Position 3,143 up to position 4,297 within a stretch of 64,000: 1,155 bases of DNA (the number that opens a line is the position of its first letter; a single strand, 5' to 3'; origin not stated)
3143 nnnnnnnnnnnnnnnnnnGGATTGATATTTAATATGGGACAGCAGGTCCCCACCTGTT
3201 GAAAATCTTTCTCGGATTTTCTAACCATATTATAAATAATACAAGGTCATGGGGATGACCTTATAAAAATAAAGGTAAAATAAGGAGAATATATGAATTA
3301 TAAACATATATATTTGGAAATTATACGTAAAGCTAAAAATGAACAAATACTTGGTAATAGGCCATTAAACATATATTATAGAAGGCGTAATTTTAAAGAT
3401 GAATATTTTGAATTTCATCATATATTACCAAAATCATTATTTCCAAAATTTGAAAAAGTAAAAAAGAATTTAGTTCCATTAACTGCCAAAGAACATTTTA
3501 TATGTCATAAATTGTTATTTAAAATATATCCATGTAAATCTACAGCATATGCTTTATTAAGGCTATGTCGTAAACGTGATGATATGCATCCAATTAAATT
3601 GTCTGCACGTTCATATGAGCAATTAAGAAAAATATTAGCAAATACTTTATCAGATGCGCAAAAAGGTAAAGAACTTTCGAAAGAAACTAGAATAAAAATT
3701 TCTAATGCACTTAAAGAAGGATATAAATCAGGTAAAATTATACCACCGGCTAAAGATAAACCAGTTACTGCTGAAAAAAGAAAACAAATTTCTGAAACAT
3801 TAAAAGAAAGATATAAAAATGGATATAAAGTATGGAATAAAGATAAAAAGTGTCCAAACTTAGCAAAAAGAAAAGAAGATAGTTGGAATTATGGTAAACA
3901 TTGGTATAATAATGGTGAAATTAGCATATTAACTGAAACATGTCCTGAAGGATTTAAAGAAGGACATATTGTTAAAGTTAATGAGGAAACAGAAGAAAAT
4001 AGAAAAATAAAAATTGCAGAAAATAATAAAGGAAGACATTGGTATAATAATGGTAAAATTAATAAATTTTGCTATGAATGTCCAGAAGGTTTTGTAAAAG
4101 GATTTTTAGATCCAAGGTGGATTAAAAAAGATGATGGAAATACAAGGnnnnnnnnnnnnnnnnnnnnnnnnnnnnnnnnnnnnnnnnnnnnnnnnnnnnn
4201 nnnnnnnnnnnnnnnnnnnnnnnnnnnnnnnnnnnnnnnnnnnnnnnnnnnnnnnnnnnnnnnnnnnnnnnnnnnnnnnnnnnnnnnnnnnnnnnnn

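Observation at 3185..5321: RNA-repair module: RtcB ligase co-transcribed with an HNH endonuclease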

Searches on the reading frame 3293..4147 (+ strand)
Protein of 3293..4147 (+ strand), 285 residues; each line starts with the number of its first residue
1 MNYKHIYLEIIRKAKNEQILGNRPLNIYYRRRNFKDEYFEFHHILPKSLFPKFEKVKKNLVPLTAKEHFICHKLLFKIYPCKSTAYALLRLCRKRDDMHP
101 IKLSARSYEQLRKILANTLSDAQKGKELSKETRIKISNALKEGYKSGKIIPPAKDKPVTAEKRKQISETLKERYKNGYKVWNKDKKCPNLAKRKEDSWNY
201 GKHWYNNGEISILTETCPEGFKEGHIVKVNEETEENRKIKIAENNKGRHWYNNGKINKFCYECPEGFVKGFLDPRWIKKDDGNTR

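Call 3: search_protein_families(library=pfam, proteins=[window:3293-4147:+], max_evalue=0.01)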
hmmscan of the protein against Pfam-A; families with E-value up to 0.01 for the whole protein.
window:3293-4147:+ (285 aa): 1 family
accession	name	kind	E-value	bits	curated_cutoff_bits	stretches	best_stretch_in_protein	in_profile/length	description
PF19575.5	HTH_58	-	0.00035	20.9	23.8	0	154-178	3-27/62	Helix-turn-helix domain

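Call 4: search_protein_families(library=phrogs, proteins=[window:3293-4147:+], max_evalue=0.001)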
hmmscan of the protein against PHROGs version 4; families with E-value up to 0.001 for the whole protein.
window:3293-4147:+ (285 aa): 4 families
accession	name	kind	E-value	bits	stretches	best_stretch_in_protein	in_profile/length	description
phrog_655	-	DNA, RNA and nucleotide metabolism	4.1e-36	126.6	1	1-265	27-285/343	homing endonuclease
phrog_12434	-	DNA, RNA and nucleotide metabolism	4.5e-13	50.3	1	35-96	34-95/292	HNH endonuclease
phrog_10088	-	DNA, RNA and nucleotide metabolism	4.3e-05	23.9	1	31-85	17-69/331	homing endonuclease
phrog_10820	-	DNA, RNA and nucleotide metabolism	0.00035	21.4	1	234-273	167-208/214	HNH endonuclease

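Call 16: search_solved_structures(query=window:3293-4147:+, show_alignments=3, max_evalue=1)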
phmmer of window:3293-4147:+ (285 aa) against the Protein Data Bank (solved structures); distinct sequences matched with E-value up to 1: 0.

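Call 17: find_related_loci(query=window:3293-4147:+, collection=viral_contigs, flank=3000)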
Query window:3293-4147:+ (285 aa) in viral_contigs; peptide patterns used: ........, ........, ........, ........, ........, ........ (x = any residue, [..] = any of these).
51 stretches matched a pattern; 48 encode a relative of the query (tblastn E <= 1e-3); 48 distinct loci.
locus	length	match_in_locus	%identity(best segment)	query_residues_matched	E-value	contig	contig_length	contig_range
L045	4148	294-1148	91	1-285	2e-180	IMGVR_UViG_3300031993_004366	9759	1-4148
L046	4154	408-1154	35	1-245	3e-22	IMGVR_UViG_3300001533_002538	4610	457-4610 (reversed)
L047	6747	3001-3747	35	1-245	3e-22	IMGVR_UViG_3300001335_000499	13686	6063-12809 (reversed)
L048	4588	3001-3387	41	1-137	8e-18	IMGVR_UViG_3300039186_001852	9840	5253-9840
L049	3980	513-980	37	1-185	1e-17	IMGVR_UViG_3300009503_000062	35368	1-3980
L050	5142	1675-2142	37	1-185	1e-17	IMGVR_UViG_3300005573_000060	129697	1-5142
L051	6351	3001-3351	41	1-126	2e-17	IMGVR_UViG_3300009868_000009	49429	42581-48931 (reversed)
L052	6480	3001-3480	37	1-173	5e-17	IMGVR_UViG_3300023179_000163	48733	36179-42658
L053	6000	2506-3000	30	3-221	1e-16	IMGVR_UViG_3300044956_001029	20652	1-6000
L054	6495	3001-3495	30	3-221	1e-16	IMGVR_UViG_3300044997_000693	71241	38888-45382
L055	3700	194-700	30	3-225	1e-15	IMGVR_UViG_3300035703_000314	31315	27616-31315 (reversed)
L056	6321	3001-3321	41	1-126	2e-15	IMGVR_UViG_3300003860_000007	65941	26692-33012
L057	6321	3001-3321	41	1-126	2e-15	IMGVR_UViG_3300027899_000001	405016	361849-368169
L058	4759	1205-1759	33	1-204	2e-15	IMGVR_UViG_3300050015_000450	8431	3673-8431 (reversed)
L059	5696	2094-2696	30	1-226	3e-15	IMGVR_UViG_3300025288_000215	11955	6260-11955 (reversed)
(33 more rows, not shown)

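Call 18: search_protein_families(library=pfam, proteins=[window:3293-4147:+], max_evalue=10)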
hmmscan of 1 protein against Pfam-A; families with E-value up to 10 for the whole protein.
window:3293-4147:+ (285 aa): 4 families
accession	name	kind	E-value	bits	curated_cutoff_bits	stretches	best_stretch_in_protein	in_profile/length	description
PF19575.5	HTH_58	-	0.00035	20.9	23.8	2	154-178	3-27/62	Helix-turn-helix domain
PF11213.13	DUF3006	-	0.074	13.7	32.3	1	208-238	19-56/67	Protein of unknown function (DUF3006)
PF12102.13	MrcB_N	-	0.77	9.8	25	0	228-263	123-158/183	MrcB-like, N-terminal domain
PF07460.16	NUMOD3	-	3.8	8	20.4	1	125-141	1-17/37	NUMOD3 motif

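Call 19: search_protein_families(library=ncbifam, proteins=[window:3293-4147:+], max_evalue=0.1)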
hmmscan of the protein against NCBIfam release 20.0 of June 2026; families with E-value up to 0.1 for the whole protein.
window:3293-4147:+ (285 aa): 1 family
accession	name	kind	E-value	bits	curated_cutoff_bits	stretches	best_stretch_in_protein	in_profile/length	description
TIGR03666.1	Rv2061_F420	subfamily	0.035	13.7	84.9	1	107-185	33-110/132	PPOX class F420-dependent oxidoreductase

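Call 20: find_related_loci(query=window:3293-4147:+, collection=metagenome_contigs, flank=3000)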
Query window:3293-4147:+ (285 aa) in metagenome_contigs; peptide patterns used: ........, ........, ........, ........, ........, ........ (x = any residue, [..] = any of these).
159 stretches matched a pattern; 96 encode a relative of the query (tblastn E <= 1e-3); the best 80 are kept; 80 distinct loci.
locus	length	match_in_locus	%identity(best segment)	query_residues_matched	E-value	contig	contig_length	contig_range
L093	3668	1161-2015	100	1-285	0e+0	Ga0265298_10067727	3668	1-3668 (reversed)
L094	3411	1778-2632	99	1-285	0e+0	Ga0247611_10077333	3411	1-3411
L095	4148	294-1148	91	1-285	3e-180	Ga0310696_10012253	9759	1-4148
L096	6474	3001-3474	41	1-177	5e-20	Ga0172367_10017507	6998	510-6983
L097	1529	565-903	43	1-125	1e-19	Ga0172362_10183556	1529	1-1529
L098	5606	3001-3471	37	1-167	2e-19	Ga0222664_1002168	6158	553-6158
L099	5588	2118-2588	37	1-167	2e-19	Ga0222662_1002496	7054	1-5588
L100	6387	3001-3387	43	1-137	2e-19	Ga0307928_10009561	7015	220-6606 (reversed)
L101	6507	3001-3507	32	3-225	3e-18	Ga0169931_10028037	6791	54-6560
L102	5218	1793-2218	42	1-147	5e-18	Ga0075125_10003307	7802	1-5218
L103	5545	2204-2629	42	1-147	5e-18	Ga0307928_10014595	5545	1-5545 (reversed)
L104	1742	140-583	35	1-185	6e-18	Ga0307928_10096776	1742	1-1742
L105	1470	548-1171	33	1-212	7e-18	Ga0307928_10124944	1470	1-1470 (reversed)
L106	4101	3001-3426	39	1-147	1e-17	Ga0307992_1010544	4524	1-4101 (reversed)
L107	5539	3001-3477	34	1-173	1e-17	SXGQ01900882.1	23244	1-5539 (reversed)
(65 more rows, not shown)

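Call 65: search_dna_similar(query=window:3293-4147:+, collection=phages, mode=protein, max_rows=15, max_evalue=0.00001)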
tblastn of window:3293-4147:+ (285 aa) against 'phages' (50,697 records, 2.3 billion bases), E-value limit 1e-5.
Records with a match: 852; places in all: 1225; records where one place covers at least 80% of the query: 42.
Best place of each record, by identity: <60% 852.
By first word of the organism name: Escherichia 279; Klebsiella 156; Salmonella 114; Acinetobacter 35; Vibrio 32; Shigella 29; Enterobacteria 27; Aeromonas 21; Yersinia 20; Dickeya 20; and 26 more.
By host as written in the record: Escherichia coli 117; - 114; Klebsiella pneumoniae 49; Escherichia coli B 23; Escherichia coli str. K-12 substr. MG1655 14; Acinetobacter baumannii 13; Salmonella sp. 11; Salmonella enterica 11; and 250 more.
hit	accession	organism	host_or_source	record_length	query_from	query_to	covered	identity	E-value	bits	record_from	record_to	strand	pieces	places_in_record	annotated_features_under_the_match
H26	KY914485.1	Aeromonas phage phiA8-29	Aeromonas sp.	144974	1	260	91%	30.3%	1e-13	77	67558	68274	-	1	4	hypothetical protein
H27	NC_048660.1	Aeromonas phage phiA8-29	Aeromonas sp.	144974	1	260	91%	30.3%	1e-13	77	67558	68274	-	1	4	homing endonuclease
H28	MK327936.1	Escherichia phage vB_EcoM_G2540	Escherichia coli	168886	1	167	59%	39.6%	5e-13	75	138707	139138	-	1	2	hypothetical protein | putative ribonucleoside-diphosphate reductase 1 subunit alpha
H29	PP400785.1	Escherichia phage FL08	Escherichia coli str. K-12 substr. ...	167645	1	167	59%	39.1%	6e-13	74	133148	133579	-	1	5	homing endonuclease | ribonucleotide reductase of class Ia (aerobic) alpha subunit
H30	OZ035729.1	Tequatrovirus LF73P1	-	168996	1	167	59%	39.1%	6e-13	74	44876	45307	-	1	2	record has no annotation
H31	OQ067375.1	Escherichia phage a48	Escherichia coli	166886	1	167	59%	39.1%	7e-13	74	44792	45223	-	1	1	homing endonuclease | ribonucleotide reductase large subunit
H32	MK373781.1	Escherichia phage vB_EcoM_KAW1E185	Escherichia coli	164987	1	167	59%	39.1%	2e-12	73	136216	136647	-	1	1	hypothetical protein | ribonucleoside-diphosphate reductase 1 subunit alpha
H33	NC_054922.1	Escherichia phage vB_EcoM_KAW1E185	Escherichia coli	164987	1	167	59%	39.1%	2e-12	73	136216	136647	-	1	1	homing endonuclease | NrdA-like aerobic NDP reductase large subunit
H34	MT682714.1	Escherichia phage vB_EcoM_Lutter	-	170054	1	167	59%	39.1%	2e-12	73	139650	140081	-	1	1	hypothetical protein | ribonucleotide reductase of class Ia (aerobic), alpha subunit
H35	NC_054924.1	Escherichia phage vB_EcoM_Lutter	-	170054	1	167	59%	39.1%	2e-12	73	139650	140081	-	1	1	homing endonuclease | NrdA-like aerobic NDP reductase large subunit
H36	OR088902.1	Serratia phage 92A1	Serratia sp. c4_92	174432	1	170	60%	38.2%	2e-13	76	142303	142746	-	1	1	homing endonuclease | endonuclease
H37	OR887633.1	Shigella phage vb_GEC_SH_GT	Shigella flexneri 428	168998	1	228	80%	28.5%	1e-6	56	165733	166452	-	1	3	homing endonuclease | ribonucleotide reductase large subunit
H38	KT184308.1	Enterobacteria phage Aplg8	Escherichia coli O121:H19 08023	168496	1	228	80%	28.5%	1e-6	56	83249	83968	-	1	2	homing endonuclease | nrdA: ribonucleotide reductase of class Ia (aerobic) alpha subunit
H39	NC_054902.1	Enterobacteria phage Aplg8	Escherichia coli O121:H19 08023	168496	1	228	80%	28.5%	1e-6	56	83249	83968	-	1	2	homing endonuclease | nrdA: NrdA-like aerobic NDP reductase large subunit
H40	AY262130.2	Escherichia phage RB3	-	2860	1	228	80%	28.5%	1e-6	55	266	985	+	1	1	mobE: MobE | nrdA: NrdA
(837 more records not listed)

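Call 74: search_protein_families(library=phrogs, alignment_id=A8, max_evalue=0.00001)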
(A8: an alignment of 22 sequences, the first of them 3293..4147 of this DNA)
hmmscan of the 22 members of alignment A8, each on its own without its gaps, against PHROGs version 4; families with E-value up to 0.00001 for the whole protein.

A. member 1, window:3293-4147:+ (285 aa): 2 families
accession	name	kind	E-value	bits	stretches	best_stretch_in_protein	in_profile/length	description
phrog_655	-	DNA, RNA and nucleotide metabolism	4.1e-36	126.6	1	1-265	27-285/343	homing endonuclease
phrog_12434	-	DNA, RNA and nucleotide metabolism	4.5e-13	50.3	1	35-96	34-95/292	HNH endonuclease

B. families by the number of members that match (of 22 scanned): 26 families (the first 25 are shown)
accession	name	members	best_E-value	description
phrog_559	-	5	9.4e-102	HNH endonuclease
phrog_314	-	4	2.1e-42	homing endonuclease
phrog_655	-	4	4.1e-36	homing endonuclease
phrog_22677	-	3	4.5e-15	-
phrog_4538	-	3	3.5e-14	-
phrog_681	-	2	4.8e-77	endonuclease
phrog_7168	-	2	3.4e-30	homing endonuclease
phrog_5123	-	2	2.8e-13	homing endonuclease with GIY-YIG motif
phrog_12434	-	2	4.5e-13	HNH endonuclease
phrog_19446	-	2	2.4e-12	homing endonuclease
phrog_3339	-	2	6.4e-12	homing endonuclease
phrog_15427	-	2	6.5e-10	endonuclease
phrog_22215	-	2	2.7e-07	-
phrog_503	-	2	1.7e-06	-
phrog_15137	-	2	6.6e-06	endonuclease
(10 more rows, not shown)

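Call 75: search_protein_families(library=pfam, alignment_id=A8, max_evalue=0.001)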
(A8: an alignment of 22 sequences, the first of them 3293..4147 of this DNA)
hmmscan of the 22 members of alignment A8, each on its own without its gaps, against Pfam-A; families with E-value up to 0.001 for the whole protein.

A. member 1, window:3293-4147:+ (285 aa): 1 family
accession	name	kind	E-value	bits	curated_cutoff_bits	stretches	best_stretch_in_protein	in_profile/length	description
PF19575.5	HTH_58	-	0.00035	20.9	23.8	0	154-178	3-27/62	Helix-turn-helix domain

B. families by the number of members that match (of 22 scanned): 15 families
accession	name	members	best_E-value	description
PF07460.16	NUMOD3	6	7.3e-13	NUMOD3 motif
PF04480.18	DUF559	4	4.7e-10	Protein of unknown function (DUF559)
PF18741.7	MTES_1575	4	2.2e-09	REase_MTES_1575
PF24308.1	DUF7487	2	3.7e-12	Family of unknown function (DUF7487)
PF01541.30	GIY-YIG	2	4.1e-09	GIY-YIG catalytic domain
PF13894.12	zf-C2H2_4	2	6e-06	C2H2-type zinc finger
PF00096.32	zf-C2H2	2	3.6e-05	Zinc finger, C2H2 type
PF05265.19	DUF723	1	6.6e-16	Protein of unknown function (DUF723)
PF22945.2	LEM-3_GIY-YIG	1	6.7e-11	LEM-3-like GIY-YIG domain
PF14311.12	DUF4379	1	1e-07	Probable Treble clef zinc finger domain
PF19835.5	SegE_GIY-YIG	1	0.00022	Putative endonuclease segE, GIY-YIG domain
PF19575.5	HTH_58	1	0.00035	Helix-turn-helix domain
PF13395.12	HNH_4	1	0.00037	HNH endonuclease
PF16988.10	Vps36-NZF-N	1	0.00051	Vacuolar protein sorting 36 NZF-N zinc-finger domain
PF22635.1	I-TevI_ZnF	1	0.00085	Intron-associated endonuclease 1 zinc finger domain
